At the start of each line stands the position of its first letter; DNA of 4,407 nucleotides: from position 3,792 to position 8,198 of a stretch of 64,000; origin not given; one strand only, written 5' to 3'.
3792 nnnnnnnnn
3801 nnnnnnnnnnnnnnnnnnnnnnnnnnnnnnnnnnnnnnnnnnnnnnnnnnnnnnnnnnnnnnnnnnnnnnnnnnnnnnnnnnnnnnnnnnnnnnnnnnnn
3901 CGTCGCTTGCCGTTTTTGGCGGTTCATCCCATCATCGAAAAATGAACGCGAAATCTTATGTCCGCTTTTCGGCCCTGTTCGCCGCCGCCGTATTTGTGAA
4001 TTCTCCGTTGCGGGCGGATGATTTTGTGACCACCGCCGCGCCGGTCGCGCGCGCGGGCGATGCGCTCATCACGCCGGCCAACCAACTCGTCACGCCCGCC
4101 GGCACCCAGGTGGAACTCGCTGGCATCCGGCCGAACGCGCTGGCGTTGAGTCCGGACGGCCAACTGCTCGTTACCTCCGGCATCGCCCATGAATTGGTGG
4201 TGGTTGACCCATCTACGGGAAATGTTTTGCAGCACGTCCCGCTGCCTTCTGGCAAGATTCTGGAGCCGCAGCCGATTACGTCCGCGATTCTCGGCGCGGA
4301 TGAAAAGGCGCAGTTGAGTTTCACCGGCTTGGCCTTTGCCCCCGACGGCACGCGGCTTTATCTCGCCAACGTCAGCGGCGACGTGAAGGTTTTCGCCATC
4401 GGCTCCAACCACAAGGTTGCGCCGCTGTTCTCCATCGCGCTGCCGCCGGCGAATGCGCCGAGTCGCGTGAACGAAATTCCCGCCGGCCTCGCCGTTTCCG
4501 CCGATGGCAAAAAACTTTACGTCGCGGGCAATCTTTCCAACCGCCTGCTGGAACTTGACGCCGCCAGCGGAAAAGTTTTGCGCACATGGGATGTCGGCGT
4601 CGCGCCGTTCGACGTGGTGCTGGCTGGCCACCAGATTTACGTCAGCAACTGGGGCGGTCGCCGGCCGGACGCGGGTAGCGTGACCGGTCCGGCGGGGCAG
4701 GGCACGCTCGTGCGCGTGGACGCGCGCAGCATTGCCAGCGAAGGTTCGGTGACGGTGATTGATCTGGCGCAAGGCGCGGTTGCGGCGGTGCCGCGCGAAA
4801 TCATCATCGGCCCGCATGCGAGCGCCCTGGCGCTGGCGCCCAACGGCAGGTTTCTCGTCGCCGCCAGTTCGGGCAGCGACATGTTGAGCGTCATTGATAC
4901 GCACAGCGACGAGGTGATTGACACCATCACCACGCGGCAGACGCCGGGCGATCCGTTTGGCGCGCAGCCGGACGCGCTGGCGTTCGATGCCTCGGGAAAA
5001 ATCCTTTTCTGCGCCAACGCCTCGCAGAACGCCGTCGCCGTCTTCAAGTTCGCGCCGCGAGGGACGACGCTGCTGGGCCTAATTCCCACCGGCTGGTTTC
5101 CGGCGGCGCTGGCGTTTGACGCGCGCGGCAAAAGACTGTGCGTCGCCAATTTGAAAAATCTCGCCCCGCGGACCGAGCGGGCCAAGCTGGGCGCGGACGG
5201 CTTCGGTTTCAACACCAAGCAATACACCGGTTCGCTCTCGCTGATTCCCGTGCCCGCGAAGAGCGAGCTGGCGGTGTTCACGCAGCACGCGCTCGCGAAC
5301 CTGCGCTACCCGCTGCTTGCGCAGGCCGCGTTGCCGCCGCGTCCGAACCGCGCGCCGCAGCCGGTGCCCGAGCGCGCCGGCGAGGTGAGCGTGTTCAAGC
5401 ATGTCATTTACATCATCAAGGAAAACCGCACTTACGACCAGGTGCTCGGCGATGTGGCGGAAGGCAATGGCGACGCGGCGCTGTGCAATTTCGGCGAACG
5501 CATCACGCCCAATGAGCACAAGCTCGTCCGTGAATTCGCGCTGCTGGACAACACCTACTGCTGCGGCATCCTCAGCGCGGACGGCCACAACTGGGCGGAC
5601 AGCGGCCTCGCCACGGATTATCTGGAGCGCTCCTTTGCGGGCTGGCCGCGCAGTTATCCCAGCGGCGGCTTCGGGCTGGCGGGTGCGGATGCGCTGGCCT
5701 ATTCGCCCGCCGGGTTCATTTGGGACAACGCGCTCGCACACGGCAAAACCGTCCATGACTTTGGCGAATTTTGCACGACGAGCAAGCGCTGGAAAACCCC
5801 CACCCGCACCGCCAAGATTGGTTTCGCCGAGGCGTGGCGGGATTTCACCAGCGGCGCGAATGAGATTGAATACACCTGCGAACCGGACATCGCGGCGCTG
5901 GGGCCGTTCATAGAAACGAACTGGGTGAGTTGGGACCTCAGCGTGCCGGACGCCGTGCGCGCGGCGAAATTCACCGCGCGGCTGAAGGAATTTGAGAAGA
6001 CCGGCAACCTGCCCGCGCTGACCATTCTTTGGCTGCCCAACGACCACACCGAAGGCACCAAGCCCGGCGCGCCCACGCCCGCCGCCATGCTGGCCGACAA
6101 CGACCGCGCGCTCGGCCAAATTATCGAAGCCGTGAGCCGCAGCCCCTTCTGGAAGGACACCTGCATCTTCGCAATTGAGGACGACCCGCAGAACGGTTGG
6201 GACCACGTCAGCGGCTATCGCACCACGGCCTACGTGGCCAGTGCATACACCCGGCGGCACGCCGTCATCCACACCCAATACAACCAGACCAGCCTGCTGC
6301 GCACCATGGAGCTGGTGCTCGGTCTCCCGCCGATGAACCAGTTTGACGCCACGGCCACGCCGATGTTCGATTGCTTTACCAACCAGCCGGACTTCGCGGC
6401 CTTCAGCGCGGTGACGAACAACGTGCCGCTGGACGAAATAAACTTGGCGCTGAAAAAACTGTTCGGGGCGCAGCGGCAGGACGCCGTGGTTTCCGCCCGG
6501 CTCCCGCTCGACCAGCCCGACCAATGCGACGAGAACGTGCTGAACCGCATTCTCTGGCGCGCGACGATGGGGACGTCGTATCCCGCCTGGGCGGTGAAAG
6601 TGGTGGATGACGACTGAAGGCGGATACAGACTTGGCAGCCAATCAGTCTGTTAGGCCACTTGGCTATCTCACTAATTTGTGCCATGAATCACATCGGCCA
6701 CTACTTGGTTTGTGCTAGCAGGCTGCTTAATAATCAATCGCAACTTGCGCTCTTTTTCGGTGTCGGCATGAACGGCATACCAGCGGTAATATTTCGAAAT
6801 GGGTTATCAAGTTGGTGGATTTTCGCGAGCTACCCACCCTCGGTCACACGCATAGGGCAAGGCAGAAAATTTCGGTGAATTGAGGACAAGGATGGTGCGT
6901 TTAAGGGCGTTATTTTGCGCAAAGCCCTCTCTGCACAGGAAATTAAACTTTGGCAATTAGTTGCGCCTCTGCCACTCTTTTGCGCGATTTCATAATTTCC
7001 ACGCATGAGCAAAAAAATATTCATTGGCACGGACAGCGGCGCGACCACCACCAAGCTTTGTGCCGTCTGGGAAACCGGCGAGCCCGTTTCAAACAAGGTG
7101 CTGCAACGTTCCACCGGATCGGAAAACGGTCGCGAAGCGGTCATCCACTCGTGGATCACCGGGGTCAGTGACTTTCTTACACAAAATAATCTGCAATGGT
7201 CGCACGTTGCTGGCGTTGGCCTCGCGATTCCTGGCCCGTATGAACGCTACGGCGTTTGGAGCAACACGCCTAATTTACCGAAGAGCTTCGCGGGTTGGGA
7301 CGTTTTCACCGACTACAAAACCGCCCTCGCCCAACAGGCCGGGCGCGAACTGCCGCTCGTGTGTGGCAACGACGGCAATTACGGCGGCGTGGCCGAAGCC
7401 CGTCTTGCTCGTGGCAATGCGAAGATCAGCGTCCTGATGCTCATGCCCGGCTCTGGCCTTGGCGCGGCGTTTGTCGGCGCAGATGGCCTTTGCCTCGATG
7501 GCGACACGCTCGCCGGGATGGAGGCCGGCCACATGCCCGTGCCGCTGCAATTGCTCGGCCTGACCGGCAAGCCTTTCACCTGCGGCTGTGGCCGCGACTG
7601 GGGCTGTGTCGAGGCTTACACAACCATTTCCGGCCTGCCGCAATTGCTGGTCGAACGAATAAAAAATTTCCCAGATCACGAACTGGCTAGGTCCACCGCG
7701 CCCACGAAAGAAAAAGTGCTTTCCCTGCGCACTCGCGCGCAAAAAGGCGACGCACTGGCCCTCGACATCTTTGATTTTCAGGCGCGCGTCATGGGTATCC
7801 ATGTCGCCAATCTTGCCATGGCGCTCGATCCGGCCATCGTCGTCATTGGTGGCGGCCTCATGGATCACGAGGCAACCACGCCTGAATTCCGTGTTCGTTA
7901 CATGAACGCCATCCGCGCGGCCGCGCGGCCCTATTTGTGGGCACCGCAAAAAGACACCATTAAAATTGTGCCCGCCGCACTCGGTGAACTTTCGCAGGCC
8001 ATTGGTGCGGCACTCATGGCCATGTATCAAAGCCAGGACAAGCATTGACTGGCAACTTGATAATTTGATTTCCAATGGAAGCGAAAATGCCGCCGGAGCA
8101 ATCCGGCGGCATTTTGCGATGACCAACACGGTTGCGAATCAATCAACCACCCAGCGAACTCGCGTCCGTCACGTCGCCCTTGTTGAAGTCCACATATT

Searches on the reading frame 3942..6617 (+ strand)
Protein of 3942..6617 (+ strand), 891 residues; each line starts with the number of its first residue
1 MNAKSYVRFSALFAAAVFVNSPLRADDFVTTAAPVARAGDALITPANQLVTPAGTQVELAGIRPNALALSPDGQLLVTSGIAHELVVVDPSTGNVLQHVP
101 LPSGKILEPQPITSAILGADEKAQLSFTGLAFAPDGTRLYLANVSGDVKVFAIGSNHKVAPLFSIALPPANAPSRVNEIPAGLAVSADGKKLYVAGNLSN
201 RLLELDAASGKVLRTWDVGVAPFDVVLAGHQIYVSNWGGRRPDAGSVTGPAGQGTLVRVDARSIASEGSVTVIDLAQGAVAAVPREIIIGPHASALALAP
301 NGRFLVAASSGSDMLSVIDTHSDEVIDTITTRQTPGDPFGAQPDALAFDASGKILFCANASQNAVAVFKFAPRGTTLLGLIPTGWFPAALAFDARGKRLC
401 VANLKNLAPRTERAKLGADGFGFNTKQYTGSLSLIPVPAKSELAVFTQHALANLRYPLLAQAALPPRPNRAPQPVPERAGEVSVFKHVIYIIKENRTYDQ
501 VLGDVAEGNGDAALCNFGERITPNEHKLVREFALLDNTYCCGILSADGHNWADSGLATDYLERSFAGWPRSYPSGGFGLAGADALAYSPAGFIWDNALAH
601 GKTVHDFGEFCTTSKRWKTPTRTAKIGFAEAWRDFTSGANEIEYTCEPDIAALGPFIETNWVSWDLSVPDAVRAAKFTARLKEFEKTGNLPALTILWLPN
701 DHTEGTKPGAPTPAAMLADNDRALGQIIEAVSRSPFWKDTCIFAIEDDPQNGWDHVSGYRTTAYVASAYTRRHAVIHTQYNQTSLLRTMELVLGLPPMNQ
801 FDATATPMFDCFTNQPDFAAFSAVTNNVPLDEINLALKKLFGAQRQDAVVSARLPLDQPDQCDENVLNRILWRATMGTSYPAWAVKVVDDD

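Call 14: search_protein_families(library=pfam, proteins=[window:3942-6614:+], max_evalue=0.01)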
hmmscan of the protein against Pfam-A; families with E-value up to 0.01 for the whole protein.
window:3942-6614:+ (891 aa): 13 families
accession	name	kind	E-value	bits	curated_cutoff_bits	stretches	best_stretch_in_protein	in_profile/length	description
PF10282.15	Lactonase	-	6e-13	49.2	21.7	1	291-373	244-323/344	Lactonase, 7-bladed beta-propeller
PF04185.19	Phosphoesterase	-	2.8e-09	37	23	1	678-796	226-356/356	Phosphoesterase family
PF08450.18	SGL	-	1.6e-08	34.9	26.3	0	124-221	133-226/246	SMP-30/Gluconolactonase/LRE-like region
PF21783.3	YNCE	-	5.9e-08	32.9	27.1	0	180-228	286-334/339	YNCE-like beta-propeller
PF13449.12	Phytase-like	-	3.7e-07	30.8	27.6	1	33-142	37-141/284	Esterase-like activity of phytase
PF12894.13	ANAPC4_WD40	-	3.4e-06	27.6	22.9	0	119-157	33-71/91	Anaphase-promoting complex subunit 4 WD40 domain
PF24814.1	WD40_Prp19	-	3.4e-06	26.7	320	0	267-369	156-246/281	Prp19 WD40 domain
PF23393.2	Beta-prop_WDR90_POC16_2nd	-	6e-06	26.1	60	0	117-208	71-158/291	WDR90/POC16, second beta-propeller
PF25174.1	Beta-prop_THOC3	-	1.9e-05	24.3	305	0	290-398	88-185/272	THOC3 beta-propeller domain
PF00400.38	WD40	-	0.00051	20.9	27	0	65-80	15-30/39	WD domain, G-beta repeat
PF13360.13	PQQ_2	-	0.0016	18.6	27.6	0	67-213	114-230/233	Outer membrane protein assembly factor BamB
PF01436.27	NHL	-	0.0017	18.7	20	0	63-78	3-18/28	NHL repeat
PF02239.22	Cytochrom_D1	-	0.0083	15.2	25.5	0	265-337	54-123/368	Cytochrome D1 heme domain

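Call 29: find_encoding_contigs(protein=window:3942-6617:+, flank=3000, max_places=10)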
Protein window:3942-6617:+ (891 aa): 9 contigs read that carry it; 3 places shown.
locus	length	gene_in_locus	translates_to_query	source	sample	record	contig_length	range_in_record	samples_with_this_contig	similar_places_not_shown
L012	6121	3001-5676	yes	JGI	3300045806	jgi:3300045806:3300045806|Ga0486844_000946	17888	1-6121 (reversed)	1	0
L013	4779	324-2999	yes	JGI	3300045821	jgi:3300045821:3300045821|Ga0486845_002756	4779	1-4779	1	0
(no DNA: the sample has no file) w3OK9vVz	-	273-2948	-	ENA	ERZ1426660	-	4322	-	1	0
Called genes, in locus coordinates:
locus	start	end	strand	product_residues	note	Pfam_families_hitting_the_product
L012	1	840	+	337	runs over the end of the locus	PF01916:DS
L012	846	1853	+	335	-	PF01370:Epimerase, PF04321:RmlD_sub_bind (weak), PF01073:3Beta_HSD, PF16363:GDP_Man_Dehyd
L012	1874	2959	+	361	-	PF01757:Acyl_transf_3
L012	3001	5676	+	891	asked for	PF13449:Phytase-like (faint), PF21783:YNCE (faint), PF08450:SGL (faint), PF12894:ANAPC4_WD40 (faint), PF23393:Beta-prop_WDR90_POC16_2nd (faint), PF24814:WD40_Prp19 (faint), PF25174:Beta-prop_THOC3 (faint), PF10282:Lactonase (weak), +1 more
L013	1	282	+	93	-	?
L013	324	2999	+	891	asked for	PF13449:Phytase-like (faint), PF21783:YNCE (faint), PF08450:SGL (faint), PF12894:ANAPC4_WD40 (faint), PF23393:Beta-prop_WDR90_POC16_2nd (faint), PF24814:WD40_Prp19 (faint), PF25174:Beta-prop_THOC3 (faint), PF10282:Lactonase (weak), +1 more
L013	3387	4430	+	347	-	PF00480:ROK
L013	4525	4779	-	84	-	PF01960:ArgJ (weak)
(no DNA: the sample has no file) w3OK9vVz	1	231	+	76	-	?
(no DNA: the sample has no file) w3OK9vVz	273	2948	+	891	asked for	PF13449:Phytase-like (faint), PF21783:YNCE (faint), PF08450:SGL (faint), PF12894:ANAPC4_WD40 (faint), PF23393:Beta-prop_WDR90_POC16_2nd (faint), PF24814:WD40_Prp19 (faint), PF25174:Beta-prop_THOC3 (faint), PF10282:Lactonase (weak), +1 more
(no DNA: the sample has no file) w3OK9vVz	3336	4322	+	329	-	?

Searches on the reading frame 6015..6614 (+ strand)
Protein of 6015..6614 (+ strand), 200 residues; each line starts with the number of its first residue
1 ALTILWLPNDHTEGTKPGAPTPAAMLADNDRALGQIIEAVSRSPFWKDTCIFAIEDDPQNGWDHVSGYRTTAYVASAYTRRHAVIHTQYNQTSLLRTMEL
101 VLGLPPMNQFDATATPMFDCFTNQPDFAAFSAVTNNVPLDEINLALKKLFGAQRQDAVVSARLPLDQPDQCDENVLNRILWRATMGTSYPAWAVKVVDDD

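Call 82: find_homologous_proteins(query=window:6015-6614:+, max_evalue=1e-10)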
Query window:6015-6614:+ (200 aa): 1162 proteins with E <= 1e-10 among 1299 candidates; the best 120 are listed.
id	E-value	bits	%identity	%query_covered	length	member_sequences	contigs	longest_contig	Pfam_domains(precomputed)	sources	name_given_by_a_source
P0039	7.5e-106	370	80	100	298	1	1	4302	PF04185.20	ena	-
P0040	1.7e-105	369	81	100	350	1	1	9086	PF04185.20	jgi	-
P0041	3.4e-103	361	79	100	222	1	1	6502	PF04185.20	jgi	jgi:hypothetical protein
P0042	1.4e-100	353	77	100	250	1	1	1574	PF04185.20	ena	-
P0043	1.5e-100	353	78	100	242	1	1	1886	PF04185.20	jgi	-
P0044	3.5e-100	351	78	100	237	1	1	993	PF04185.20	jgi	jgi:hypothetical protein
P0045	7.1e-100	350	78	100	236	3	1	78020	PF04185.20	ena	-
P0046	8.4e-100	350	77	100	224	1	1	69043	PF04185.20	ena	-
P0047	1.8e-99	349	76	100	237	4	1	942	PF04185.20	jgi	jgi:phospholipase C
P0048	3.4e-99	348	76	100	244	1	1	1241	PF04185.20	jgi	-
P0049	1.1e-98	347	76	100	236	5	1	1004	PF04185.20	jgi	-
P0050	7.2e-98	344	76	100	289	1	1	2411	PF04185.20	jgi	jgi:hypothetical protein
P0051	1.9e-97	343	74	100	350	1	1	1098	PF04185.20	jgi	-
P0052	2.4e-97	342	75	100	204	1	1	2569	PF04185.20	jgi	-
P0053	4.9e-97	341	75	100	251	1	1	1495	PF04185.20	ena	-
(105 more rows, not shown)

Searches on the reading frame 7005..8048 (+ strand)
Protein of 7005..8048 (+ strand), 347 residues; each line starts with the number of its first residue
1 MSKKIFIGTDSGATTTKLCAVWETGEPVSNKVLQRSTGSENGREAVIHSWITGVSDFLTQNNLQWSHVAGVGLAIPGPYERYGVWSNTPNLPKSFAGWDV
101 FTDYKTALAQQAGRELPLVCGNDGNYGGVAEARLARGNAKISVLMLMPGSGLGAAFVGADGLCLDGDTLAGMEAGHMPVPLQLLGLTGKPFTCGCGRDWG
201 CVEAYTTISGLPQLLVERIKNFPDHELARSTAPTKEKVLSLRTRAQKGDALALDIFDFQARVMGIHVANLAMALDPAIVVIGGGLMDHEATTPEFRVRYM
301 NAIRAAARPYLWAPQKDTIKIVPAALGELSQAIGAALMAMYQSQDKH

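Call 14: search_protein_families(library=pfam, proteins=[window:7005-8045:+], max_evalue=0.01)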
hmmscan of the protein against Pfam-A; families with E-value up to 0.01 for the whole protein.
window:7005-8045:+ (347 aa): 2 families
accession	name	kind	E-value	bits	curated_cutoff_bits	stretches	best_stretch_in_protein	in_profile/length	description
PF00480.26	ROK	-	3.4e-28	99.4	22.9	1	7-339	2-291/294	ROK family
PF01869.26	BcrAD_BadFG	-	0.0011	19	31.5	0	7-74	1-68/271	BadF/BadG/BcrA/BcrD ATPase family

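Call 28: find_encoding_contigs(protein=window:7005-8048:+, flank=3000, max_places=10)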
Protein window:7005-8048:+ (347 aa): 9 contigs read that carry it; 3 places shown.
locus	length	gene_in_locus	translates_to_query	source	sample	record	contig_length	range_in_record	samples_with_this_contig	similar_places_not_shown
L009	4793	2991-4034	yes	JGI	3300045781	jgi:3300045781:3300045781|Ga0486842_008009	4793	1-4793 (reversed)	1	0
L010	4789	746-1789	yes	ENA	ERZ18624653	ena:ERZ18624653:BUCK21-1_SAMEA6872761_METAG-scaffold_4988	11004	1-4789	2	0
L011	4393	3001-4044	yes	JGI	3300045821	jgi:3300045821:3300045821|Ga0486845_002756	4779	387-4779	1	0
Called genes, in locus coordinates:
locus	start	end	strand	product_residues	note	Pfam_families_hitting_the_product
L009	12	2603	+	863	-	PF08450:SGL (faint), PF13449:Phytase-like (faint), PF21783:YNCE (faint), PF23393:Beta-prop_WDR90_POC16_2nd (faint), PF12894:ANAPC4_WD40 (faint), PF24814:WD40_Prp19 (faint), PF25174:Beta-prop_THOC3 (faint), PF10282:Lactonase, +1 more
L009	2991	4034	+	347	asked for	PF00480:ROK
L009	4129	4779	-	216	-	PF01960:ArgJ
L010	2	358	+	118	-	?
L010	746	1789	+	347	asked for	PF00480:ROK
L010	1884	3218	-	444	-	PF01960:ArgJ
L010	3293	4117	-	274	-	PF01135:PCMT, PF01209:Ubie_methyltran, PF05175:MTS, PF13489:Methyltransf_23, PF13847:Methyltransf_31, PF08241:Methyltransf_11, PF08242:Methyltransf_12, PF13649:Methyltransf_25, +4 more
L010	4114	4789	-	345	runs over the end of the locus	PF01118:Semialdhyde_dh, PF22698:Semialdhyde_dhC_1, PF02774:Semialdhyde_dhC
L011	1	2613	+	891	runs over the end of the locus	PF13449:Phytase-like (faint), PF21783:YNCE (faint), PF08450:SGL (faint), PF12894:ANAPC4_WD40 (faint), PF23393:Beta-prop_WDR90_POC16_2nd (faint), PF24814:WD40_Prp19 (faint), PF25174:Beta-prop_THOC3 (faint), PF10282:Lactonase (weak), +1 more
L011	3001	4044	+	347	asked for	PF00480:ROK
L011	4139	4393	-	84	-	PF01960:ArgJ (weak)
